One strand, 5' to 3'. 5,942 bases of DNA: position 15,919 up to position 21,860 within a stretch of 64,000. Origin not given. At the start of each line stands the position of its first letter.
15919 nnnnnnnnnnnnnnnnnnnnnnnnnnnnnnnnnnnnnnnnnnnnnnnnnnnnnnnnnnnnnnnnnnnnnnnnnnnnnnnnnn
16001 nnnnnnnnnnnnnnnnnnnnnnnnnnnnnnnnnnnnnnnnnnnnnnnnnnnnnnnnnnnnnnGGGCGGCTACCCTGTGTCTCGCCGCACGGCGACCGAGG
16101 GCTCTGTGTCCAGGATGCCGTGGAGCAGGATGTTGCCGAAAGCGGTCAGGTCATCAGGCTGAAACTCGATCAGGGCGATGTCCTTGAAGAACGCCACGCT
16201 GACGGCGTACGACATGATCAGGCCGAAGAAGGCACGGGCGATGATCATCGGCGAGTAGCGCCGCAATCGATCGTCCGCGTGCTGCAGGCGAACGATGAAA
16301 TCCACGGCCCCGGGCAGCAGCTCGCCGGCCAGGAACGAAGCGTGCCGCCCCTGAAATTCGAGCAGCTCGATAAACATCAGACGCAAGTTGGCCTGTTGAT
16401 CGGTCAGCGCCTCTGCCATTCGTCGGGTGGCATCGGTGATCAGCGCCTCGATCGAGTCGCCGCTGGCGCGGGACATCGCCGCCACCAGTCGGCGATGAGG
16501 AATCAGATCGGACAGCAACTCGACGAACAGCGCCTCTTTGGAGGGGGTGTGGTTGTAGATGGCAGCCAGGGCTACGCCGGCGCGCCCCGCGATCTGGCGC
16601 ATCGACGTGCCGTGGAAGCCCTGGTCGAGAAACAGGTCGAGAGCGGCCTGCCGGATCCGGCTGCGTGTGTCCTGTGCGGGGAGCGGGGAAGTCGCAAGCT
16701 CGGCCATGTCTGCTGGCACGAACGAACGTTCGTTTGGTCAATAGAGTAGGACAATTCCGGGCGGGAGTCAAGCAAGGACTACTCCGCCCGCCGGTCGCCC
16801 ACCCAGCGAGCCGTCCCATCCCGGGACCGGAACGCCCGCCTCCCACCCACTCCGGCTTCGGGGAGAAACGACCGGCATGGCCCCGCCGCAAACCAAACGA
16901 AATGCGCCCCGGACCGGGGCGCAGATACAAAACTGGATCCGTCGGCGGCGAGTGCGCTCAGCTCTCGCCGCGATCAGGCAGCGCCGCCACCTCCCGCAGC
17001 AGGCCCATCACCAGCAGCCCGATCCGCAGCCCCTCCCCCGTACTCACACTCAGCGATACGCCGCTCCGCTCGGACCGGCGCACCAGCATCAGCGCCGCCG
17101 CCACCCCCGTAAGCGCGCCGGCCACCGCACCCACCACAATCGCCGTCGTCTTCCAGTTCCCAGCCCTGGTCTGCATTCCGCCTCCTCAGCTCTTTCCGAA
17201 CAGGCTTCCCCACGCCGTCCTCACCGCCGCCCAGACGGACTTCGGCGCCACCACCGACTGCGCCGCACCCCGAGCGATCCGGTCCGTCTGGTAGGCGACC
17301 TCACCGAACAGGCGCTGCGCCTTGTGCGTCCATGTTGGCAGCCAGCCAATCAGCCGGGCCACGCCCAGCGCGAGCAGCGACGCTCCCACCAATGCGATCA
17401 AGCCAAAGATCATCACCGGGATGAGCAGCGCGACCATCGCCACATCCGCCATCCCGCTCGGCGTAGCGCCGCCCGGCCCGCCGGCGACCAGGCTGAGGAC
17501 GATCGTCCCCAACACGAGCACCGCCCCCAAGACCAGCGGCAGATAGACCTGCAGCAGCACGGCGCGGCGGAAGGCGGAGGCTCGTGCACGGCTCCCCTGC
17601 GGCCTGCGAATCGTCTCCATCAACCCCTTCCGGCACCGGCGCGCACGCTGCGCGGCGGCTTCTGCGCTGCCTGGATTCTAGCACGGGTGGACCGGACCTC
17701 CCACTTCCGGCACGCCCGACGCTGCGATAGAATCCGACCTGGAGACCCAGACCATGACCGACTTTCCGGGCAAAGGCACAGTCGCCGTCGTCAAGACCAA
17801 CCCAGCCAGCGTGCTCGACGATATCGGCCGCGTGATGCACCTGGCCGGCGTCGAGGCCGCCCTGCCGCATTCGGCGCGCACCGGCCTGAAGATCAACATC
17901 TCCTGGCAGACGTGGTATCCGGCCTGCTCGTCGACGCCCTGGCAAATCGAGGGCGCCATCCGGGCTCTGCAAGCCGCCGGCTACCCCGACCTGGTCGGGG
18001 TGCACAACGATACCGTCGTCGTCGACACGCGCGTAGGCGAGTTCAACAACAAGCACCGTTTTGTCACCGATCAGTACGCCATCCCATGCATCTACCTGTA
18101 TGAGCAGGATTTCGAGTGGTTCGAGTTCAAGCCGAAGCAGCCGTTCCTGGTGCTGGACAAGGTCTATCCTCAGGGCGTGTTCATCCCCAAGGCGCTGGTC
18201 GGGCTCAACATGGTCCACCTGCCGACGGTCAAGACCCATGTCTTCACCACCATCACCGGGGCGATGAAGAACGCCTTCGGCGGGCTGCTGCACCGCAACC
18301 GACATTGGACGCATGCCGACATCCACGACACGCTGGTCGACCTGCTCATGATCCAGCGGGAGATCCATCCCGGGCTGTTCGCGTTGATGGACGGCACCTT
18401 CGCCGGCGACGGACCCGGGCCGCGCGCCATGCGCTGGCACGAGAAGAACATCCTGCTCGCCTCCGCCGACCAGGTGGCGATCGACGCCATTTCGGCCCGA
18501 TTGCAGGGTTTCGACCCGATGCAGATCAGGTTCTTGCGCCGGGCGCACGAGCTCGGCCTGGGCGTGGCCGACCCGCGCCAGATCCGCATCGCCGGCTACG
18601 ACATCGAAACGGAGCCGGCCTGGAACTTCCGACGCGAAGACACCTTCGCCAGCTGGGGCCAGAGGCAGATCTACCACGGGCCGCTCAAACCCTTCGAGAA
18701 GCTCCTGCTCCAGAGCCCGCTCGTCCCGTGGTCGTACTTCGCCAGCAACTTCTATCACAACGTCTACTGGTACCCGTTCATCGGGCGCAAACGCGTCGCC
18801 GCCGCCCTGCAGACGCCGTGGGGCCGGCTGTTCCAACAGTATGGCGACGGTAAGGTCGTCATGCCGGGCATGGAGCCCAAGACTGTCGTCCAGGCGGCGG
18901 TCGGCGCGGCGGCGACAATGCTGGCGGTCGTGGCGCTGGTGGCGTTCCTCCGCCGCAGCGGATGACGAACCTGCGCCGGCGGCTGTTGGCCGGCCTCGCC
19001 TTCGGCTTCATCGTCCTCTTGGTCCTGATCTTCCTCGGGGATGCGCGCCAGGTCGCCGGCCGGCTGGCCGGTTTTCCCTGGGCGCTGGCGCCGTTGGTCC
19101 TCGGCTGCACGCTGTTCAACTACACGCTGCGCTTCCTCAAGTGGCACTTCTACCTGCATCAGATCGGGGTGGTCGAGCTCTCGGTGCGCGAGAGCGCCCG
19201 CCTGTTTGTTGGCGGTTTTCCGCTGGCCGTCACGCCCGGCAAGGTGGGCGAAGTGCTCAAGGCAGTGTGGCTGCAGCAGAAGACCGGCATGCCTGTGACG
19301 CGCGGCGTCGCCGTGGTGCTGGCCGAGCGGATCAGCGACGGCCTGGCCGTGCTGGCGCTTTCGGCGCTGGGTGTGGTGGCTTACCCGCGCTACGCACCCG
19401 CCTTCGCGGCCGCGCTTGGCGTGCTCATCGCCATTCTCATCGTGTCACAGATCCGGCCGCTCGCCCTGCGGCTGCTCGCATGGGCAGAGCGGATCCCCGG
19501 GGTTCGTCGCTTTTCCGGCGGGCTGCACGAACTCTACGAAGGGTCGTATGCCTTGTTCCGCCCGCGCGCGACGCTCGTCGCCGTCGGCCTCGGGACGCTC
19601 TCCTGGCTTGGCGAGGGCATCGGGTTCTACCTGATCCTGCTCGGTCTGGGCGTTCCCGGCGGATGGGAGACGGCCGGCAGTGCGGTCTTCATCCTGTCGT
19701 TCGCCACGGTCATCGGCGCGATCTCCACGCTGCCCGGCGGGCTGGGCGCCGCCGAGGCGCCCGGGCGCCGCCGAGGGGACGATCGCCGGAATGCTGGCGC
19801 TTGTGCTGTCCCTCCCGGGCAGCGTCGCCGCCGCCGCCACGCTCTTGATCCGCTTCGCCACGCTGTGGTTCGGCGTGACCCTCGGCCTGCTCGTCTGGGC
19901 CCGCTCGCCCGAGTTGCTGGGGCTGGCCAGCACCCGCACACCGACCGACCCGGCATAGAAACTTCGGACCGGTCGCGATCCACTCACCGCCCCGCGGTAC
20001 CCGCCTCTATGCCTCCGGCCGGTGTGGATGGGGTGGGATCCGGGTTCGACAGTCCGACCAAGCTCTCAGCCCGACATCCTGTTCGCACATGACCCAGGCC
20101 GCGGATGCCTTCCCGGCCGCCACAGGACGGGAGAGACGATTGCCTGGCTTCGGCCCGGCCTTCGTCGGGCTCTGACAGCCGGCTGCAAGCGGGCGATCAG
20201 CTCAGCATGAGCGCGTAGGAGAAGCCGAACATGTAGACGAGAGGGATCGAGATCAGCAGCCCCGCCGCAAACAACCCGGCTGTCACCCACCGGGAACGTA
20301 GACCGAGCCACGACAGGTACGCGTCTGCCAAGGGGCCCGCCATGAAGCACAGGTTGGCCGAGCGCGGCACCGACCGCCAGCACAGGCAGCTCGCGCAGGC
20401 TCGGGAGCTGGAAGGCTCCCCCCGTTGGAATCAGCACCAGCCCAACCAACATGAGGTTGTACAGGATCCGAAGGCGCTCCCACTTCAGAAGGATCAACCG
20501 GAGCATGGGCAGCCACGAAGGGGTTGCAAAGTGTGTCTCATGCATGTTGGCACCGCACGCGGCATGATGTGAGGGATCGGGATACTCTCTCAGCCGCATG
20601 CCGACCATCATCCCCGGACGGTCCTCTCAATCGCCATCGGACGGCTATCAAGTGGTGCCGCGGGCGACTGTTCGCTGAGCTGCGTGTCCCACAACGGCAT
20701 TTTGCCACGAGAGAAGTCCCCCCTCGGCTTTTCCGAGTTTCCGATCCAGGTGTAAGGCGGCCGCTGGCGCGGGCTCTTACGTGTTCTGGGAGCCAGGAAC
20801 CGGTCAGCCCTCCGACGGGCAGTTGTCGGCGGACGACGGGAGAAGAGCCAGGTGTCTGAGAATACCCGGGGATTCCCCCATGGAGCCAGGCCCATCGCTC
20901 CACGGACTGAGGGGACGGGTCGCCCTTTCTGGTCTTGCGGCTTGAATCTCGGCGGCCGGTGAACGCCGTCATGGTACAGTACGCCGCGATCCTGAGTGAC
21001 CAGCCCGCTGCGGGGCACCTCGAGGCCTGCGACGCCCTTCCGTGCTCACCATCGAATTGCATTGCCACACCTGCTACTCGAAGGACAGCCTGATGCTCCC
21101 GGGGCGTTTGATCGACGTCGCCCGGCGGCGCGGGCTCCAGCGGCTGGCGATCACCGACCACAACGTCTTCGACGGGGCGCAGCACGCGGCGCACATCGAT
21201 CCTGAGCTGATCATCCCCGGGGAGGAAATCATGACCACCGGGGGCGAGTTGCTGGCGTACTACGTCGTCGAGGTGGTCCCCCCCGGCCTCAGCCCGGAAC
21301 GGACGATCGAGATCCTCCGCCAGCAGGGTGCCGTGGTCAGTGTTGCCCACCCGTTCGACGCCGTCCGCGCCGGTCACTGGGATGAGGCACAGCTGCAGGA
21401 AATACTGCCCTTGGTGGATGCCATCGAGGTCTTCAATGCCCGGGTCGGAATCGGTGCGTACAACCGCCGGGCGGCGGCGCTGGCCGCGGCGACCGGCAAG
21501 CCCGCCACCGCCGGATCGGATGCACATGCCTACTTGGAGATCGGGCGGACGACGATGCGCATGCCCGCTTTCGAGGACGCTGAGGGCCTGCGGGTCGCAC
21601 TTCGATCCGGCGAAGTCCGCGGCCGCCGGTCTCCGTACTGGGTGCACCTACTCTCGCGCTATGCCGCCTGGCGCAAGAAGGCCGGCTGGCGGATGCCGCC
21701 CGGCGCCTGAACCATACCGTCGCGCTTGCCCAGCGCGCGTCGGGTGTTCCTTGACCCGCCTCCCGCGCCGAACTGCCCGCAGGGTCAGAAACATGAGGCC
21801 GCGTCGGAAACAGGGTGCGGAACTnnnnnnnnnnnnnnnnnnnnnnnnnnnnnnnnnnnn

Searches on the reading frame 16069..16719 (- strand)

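Call 94: search_protein_families(library=pfam, proteins=[window:16069-16719:-], max_evalue=0.00001)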
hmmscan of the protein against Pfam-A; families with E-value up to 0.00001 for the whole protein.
window:16069-16719:- (216 aa): 1 family
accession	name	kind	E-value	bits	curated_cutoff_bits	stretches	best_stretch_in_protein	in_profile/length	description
PF00440.29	TetR_N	-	3.2e-14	52.9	24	1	22-68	1-47/47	Bacterial regulatory proteins, tetR family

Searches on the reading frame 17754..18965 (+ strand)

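Call 94: search_protein_families(library=pfam, proteins=[window:17754-18965:+], max_evalue=0.00001)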
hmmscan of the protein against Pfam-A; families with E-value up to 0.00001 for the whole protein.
window:17754-18965:+ (403 aa): 1 family
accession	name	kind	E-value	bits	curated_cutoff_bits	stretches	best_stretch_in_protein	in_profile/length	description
PF04015.17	DUF362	-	1.2e-19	71.6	24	1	45-248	3-199/200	Domain of unknown function (DUF362)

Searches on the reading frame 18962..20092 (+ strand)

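Call 94: search_protein_families(library=pfam, proteins=[window:18962-20092:+], max_evalue=0.00001)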
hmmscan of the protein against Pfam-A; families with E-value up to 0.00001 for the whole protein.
window:18962-20092:+ (376 aa): 1 family
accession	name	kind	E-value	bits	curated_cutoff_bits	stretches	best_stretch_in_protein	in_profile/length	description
PF03706.18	LPG_synthase_TM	-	5.7e-32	111.8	33.4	1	14-266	3-267/302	Lysylphosphatidylglycerol synthase TM region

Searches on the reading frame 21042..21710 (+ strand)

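Call 60: search_protein_families(library=pfam, proteins=[window:21042-21710:+], max_evalue=1)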
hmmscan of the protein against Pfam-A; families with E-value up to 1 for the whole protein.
window:21042-21710:+ (222 aa): 2 families
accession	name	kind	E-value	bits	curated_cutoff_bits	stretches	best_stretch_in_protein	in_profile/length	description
PF13263.12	PHP_C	-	6.9e-11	42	21.3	1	140-192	3-56/56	PHP-associated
PF02811.25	PHP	-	1.6e-07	32.2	26.4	1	5-47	1-44/164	PHP domain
